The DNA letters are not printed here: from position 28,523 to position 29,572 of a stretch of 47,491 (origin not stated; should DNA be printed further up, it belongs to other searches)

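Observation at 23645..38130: An 11-bp-phased TGTTAAC repeat marks five intergenic regions and defines a candidate regulon for the locus-encoded OmpR-type regulator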

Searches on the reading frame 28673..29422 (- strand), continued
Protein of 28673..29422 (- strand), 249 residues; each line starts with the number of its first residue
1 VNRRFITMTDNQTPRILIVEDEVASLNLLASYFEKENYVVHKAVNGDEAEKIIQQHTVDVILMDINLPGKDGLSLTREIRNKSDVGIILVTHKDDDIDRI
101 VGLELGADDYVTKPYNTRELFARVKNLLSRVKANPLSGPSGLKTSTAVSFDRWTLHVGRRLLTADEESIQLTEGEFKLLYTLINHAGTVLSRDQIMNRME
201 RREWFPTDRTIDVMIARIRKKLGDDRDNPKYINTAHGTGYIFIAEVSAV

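Call 57: search_solved_structures(query=window:28673-29401:-, max_evalue=1e-20, show_alignments=2)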
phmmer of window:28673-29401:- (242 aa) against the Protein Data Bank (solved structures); distinct sequences matched with E-value up to 1e-20: 40.
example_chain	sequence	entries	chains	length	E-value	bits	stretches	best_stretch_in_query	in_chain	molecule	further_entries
4b09_A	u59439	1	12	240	2.4e-44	155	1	3-238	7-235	TRANSCRIPTIONAL REGULATORY PROTEIN BAER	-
2oqr_A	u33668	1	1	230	4.5e-39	137.7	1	8-233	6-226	Sensory transduction protein regX3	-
1xhe_A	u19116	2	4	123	4.6e-38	134.4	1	5-124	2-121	Aerobic respiration control protein arcA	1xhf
1zgz_A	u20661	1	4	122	4.2e-35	124.7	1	8-124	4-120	TorCAD operon transcriptional regulatory protein torR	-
2zwm_A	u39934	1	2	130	9.2e-33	117.1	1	8-123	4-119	Transcriptional regulatory protein yycF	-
3f6p_A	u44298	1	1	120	9.7e-33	117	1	8-122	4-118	Transcriptional regulatory protein yycF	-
9dvt_R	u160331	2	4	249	6e-30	107.9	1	6-235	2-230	DNA-binding dual master transcriptional regulator RpaA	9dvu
4kfc_A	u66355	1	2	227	3.9e-29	105.2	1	8-236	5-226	KDP operon transcriptional regulatory protein KdpE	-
2gwr_A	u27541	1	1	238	4e-29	105.2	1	3-233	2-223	DNA-binding response regulator mtrA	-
1ys6_A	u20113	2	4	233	1.1e-28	103.8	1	5-235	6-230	Transcriptional regulatory protein prrA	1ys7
6lgq_D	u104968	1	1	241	1.7e-28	103.1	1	7-236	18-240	DNA-binding response regulator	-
4kny_A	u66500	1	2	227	2e-28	102.9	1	8-236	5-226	KDP operon transcriptional regulatory protein KdpE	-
9ji3_J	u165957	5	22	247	3.6e-27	98.8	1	4-235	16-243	DNA-binding response regulator | Possible two component system response transcriptional positive regulator PhoP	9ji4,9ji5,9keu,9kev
3r0j_A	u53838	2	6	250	3.8e-27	98.7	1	4-235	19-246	POSSIBLE TWO COMPONENT SYSTEM RESPONSE TRANSCRIPTIONAL POSITIVE REGULATOR PHOP | Response regulator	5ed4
1nxo_A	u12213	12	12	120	1.4e-26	96.8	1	8-123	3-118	DNA-binding response regulator | Response regulator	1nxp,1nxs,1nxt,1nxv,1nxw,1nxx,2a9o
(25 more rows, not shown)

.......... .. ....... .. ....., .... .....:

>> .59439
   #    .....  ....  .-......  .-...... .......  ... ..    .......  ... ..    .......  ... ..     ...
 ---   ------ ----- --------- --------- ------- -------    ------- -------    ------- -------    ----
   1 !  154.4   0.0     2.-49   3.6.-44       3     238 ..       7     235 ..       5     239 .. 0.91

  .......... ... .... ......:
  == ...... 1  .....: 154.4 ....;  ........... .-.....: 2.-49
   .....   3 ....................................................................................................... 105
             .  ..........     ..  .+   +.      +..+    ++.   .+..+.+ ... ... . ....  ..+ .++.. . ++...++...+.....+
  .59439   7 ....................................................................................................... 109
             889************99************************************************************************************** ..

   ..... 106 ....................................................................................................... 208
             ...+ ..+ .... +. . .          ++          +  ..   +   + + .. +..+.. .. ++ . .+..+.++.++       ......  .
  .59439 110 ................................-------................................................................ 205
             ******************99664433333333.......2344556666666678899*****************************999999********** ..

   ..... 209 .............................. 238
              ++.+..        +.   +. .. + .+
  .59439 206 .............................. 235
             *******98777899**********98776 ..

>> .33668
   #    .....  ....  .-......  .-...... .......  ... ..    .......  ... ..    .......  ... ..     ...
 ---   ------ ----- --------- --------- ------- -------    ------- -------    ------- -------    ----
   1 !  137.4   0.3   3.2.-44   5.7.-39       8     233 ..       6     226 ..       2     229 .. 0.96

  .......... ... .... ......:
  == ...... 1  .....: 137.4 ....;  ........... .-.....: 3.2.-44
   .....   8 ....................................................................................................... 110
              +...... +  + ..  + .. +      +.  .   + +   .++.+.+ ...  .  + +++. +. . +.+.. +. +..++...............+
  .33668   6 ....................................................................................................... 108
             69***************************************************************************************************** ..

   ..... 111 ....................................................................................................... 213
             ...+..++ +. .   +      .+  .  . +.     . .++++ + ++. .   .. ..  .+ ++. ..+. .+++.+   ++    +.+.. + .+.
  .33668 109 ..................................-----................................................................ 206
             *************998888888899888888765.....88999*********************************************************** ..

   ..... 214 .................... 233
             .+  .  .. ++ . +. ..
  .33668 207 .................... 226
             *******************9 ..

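Call 78: search_protein_families(library=ncbifam, proteins=[L003:9998-10714:+, L003:11250-13595:-, L003:5229-7706:-, L003:8632-9117:-, L003:8156-8635:+], max_evalue=1e-10)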
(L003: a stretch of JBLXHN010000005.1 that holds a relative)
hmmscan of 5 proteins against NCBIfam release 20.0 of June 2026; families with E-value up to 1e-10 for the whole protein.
L003:9998-10714:+ (238 aa): 56 families (the best 25 are shown)
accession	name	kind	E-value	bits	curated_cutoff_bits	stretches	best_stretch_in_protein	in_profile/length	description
NF008378.0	PRK11173.1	equivalog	5.2e-147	487.5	334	1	1-238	1-238/238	two-component system response regulator ArcA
NF008034.0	PRK10766.1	equivalog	1.1e-72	244.3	275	1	5-236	4-230/231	two-component system response regulator TorR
NF007005.1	PRK09468.1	equivalog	2e-49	168.2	331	1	3-235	3-234/237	osmolarity response regulator transcription factor OmpR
NF008296.0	PRK11083.1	equivalog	5.4e-49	166.7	273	1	1-231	1-224/228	two-component system response regulator CreB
TIGR02154.1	PhoB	equivalog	5.7e-48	163.2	296.2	1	3-232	2-225/226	phosphate regulon transcriptional regulator PhoB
NF040534.1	resp_reg_YycF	equivalog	4.7e-46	156.9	340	1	5-231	2-226/231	response regulator YycF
NF053854.1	RespRegPhoBBctds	equivalog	1.4e-45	155.4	270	1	6-232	1-224/225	two-component system response regulator PhoB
NF045944.1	ResRegRpaBCyano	equivalog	1.6e-43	148.7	330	1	7-232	1-227/229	response regulator transcription factor RpaB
NF007982.1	PRK10710.1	equivalog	5.8e-43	147.1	380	1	2-235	6-230/235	envelope stress response regulator BaeR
NF041733.1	resp_reg_CseB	equivalog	1.4e-42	145.6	350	1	5-232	2-226/228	two-component system response regulator CseB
NF033117.2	vanR_ACDEGLN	exception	2.6e-42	145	350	1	6-231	1-224/226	VanR-ABDEGLN family response regulator transcription factor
NF008199.0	PRK10955.1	equivalog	1.6e-40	139.5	341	1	5-231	3-227/232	envelope stress response regulator transcription factor CpxR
NF040689.1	MtrAB_MtrA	equivalog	3.4e-40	137.7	300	1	6-231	1-217/219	MtrAB system response regulator MtrA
NF010430.0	PRK13856.1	equivalog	1.9e-39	135.8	344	1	5-236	3-231/241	two-component response regulator VirG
NF033120.0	vanR_FM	exception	1.6e-38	132.7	460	1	1-234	1-231/231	vancomycin resistance response regulator transcription factor, VanR-F/VanR-M family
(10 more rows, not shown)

L003:11250-13595:- (781 aa): 79 families (the best 25 are shown)
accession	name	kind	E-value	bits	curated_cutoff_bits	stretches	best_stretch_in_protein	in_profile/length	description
NF008302.0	PRK11091.1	equivalog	0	1306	838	1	1-780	1-776/779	aerobic respiration two-component sensor histidine kinase ArcB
TIGR02956.1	TMAO_torS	equivalog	1.9e-114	383.8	676.5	1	272-775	453-966/967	TMAO reductase system sensor histidine kinase/response regulator TorS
NF008318.0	PRK11107.1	equivalog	8.3e-87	292.2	890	2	278-519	288-529/920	two-component sensor histidine kinase BarA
NF041947.1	LuxQ_Vibrio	equivalog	1.4e-75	254.8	1200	1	274-638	463-835/843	quorum-sensing autoinducer 2 sensor kinase/phosphatase LuxQ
NF011874.0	PRK15347.1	equivalog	1.2e-72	245.3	852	2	274-512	389-616/921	two component system sensor kinase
NF008099.0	PRK10841.1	equivalog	9.4e-70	235.5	920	2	276-518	463-700/949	two-component system sensor histidine kinase RcsC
NF008543.0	PRK11466.1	equivalog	4e-62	210.3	982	1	271-746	432-885/914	TMAO reductase system sensor histidine kinase/response regulator TorS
NF038297.2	hybrid_HK_HrmK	equivalog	6.3e-62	210.1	725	1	271-640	223-606/607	hybrid histidine kinase/response regulator HrmK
NF045901.1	HisKinLetSLeg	equivalog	2.8e-58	197.7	1650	1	276-509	286-519/906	two-component system sensor histidine kinase LetS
NF046044.1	PnpS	equivalog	3.4e-56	190.9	400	1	116-506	16-389/390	two-component system histidine kinase PnpS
NF047874.1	MASE3_PAS_HK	subfamily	4.2e-55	187.7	560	1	106-524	226-641/655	MASE3 domain-containing sensor histidine kinase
NF007420.1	PRK09959.1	equivalog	2.2e-50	171.3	1995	1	143-641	564-1073/1197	acid-sensing system histidine kinase EvgS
NF041880.1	EPS_EpsF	equivalog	7.4e-47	160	900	1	130-505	120-490/492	response regulator EpsF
NF041832.1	near_NosP_CTERM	subfamily_domain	1.7e-46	159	400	1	277-637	1-365/370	NahK/ErcS family hybrid sensor histidine kinase/response regulator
NF033092.0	HK_WalK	equivalog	1.5e-43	149.3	725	1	198-507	293-593/594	cell wall metabolism sensor histidine kinase WalK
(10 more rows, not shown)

L003:5229-7706:- (825 aa): 29 families (the best 25 are shown)
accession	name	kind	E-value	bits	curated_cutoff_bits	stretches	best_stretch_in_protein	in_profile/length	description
NF006959.0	PRK09436.1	equivalog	0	1285.4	726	1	7-823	1-817/819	bifunctional aspartate kinase/homoserine dehydrogenase I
NF007003.0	PRK09466.1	subfamily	2.5e-181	605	582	1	6-817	11-805/810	bifunctional aspartate kinase/homoserine dehydrogenase II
TIGR00657.1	asp_kinases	subfamily_domain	1.1e-129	433.4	208.7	1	9-466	5-441/442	aspartate kinase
NF004938.0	PRK06291.1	equivalog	1e-113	380.5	528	1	8-466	3-462/468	aspartate kinase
TIGR00656.1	asp_kin_monofn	equivalog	1e-95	321.1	402.25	1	9-467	5-406/407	aspartate kinase, monofunctional class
NF006570.0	PRK09084.1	equivalog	2.4e-94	317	455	1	6-468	3-451/452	lysine-sensitive aspartokinase 3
NF006540.0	PRK09034.1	equivalog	7.6e-78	262.1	434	1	7-469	1-452/454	aspartate kinase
NF006515.0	PRK08961.1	equivalog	2.1e-76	257.6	802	1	6-475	8-469/861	bifunctional aspartate kinase/diaminopimelate decarboxylase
NF005155.0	PRK06635.1-4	equivalog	9.2e-67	225.8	346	1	127-464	68-400/407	aspartate kinase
NF005154.0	PRK06635.1-2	equivalog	4.2e-66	223.9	376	1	128-465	70-402/407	aspartate kinase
NF005656.0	PRK07431.1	equivalog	3.1e-63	214.3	657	1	128-302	69-243/587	aspartate kinase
NF005156.0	PRK06635.1-5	equivalog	7.2e-62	209.4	594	1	128-468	69-403/411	aspartate kinase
NF005153.0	PRK06635.1-1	equivalog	1.6e-58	198.8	585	1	128-465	69-405/421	aspartate kinase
NF006068.0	PRK08210.1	equivalog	3.9e-53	181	474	1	128-466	74-401/405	aspartate kinase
NF005161.0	PRK06635.2-5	equivalog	1.8e-52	178.6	586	1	122-301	65-241/402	aspartate kinase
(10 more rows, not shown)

L003:8632-9117:- (161 aa): 10 families
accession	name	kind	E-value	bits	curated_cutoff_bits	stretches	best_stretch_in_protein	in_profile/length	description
NF009134.0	PRK12487.1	equivalog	3.6e-80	267.4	196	1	1-160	1-160/161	putative 4-hydroxy-4-methyl-2-oxoglutarate aldolase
TIGR01935.1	NOT-MenG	subfamily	5.1e-68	227.6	123.8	1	5-153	1-149/150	RraA family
NF006875.0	PRK09372.1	equivalog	5.6e-61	205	136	1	4-159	4-159/161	ribonuclease E activity regulator RraA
TIGR02998.1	RraA_entero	equivalog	4.1e-49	166.7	241.25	1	2-160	2-160/161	ribonuclease E activity regulator RraA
NF004850.0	PRK06201.1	subfamily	2.2e-27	96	231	1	20-156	42-179/222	hypothetical protein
NF005442.0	PRK07028.1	equivalog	1.8e-21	76.2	593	1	26-157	257-388/430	bifunctional hexulose-6-phosphate synthase/ribonuclease regulator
NF006731.0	PRK09262.1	equivalog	1.3e-15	57.5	179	1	19-157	42-181/229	4-carboxy-4-hydroxy-2-oxoadipate aldolase/oxaloacetate decarboxylase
TIGR02798.1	ligK_PcmE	equivalog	5.9e-14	52.2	304.5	1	33-157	50-175/222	4-carboxy-4-hydroxy-2-oxoadipate aldolase/oxaloacetate decarboxylase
NF006093.0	PRK08245.1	subfamily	1e-12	48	208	1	38-158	67-189/240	hypothetical protein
NF009399.0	PRK12764.1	equivalog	6.6e-11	41.9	444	1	54-158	343-448/501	fumarylacetoacetate hydrolase family protein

L003:8156-8635:+ (159 aa): 0 families
